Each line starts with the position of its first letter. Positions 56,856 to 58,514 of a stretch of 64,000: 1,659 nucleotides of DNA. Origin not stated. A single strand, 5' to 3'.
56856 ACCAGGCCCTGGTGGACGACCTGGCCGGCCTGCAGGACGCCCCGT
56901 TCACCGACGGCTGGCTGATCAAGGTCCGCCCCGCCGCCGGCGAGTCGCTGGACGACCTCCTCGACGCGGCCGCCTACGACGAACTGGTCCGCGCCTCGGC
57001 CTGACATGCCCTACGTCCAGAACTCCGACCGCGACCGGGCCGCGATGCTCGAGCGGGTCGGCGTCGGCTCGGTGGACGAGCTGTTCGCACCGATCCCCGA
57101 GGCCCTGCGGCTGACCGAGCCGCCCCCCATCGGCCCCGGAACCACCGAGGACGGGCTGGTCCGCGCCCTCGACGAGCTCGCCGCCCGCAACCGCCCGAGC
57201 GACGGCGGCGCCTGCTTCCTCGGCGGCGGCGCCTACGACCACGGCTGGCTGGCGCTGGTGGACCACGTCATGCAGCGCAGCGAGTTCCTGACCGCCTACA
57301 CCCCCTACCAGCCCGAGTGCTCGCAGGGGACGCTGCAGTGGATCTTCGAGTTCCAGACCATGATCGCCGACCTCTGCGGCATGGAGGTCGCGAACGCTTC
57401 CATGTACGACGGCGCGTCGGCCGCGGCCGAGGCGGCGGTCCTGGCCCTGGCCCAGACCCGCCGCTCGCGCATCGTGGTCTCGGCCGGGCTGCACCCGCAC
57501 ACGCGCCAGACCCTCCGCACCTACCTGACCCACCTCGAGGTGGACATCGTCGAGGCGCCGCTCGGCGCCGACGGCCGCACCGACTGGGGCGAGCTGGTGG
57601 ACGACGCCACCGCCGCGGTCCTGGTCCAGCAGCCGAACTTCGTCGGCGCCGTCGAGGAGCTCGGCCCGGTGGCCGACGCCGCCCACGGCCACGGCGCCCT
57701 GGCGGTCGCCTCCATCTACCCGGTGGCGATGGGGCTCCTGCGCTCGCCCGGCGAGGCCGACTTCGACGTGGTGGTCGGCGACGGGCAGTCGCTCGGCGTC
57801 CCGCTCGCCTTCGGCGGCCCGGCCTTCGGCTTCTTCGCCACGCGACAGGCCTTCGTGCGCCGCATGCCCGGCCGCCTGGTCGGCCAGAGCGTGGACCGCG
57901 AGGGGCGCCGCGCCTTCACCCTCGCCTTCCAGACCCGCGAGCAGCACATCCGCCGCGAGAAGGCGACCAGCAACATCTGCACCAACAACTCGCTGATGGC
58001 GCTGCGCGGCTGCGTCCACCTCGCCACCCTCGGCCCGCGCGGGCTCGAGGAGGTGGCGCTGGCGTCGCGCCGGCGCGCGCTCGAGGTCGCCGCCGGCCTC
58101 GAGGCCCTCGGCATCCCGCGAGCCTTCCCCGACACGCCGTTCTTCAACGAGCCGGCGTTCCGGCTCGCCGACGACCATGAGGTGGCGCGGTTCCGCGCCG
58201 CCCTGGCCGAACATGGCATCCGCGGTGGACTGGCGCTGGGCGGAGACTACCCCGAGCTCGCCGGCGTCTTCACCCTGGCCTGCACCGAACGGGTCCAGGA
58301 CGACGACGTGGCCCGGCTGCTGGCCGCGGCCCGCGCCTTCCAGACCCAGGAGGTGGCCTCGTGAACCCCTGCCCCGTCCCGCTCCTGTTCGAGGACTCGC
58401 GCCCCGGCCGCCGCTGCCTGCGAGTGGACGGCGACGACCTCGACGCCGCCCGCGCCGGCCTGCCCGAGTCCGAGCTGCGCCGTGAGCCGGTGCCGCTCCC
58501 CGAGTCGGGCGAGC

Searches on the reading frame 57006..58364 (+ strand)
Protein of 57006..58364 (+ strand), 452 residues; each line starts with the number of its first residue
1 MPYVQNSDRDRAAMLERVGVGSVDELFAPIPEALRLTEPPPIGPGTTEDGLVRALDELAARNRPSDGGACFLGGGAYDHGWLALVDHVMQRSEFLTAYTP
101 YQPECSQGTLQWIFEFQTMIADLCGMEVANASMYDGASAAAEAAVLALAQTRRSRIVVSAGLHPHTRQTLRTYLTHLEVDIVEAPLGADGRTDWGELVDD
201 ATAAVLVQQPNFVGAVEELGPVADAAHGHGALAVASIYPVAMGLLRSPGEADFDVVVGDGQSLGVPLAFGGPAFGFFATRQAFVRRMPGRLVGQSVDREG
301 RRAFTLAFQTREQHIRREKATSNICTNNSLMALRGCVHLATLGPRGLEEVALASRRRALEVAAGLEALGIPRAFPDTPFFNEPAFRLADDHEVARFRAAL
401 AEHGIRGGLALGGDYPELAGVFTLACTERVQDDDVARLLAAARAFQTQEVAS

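Call 41: search_protein_families(library=pfam, proteins=[window:57006-58364:+], max_evalue=0.001)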
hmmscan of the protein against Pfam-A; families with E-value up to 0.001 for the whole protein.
window:57006-58364:+ (452 aa): 1 family
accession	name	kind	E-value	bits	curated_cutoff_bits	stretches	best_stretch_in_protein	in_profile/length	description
PF02347.22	GDC-P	-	5.4e-121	404.9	26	1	3-440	3-427/429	Glycine cleavage system P-protein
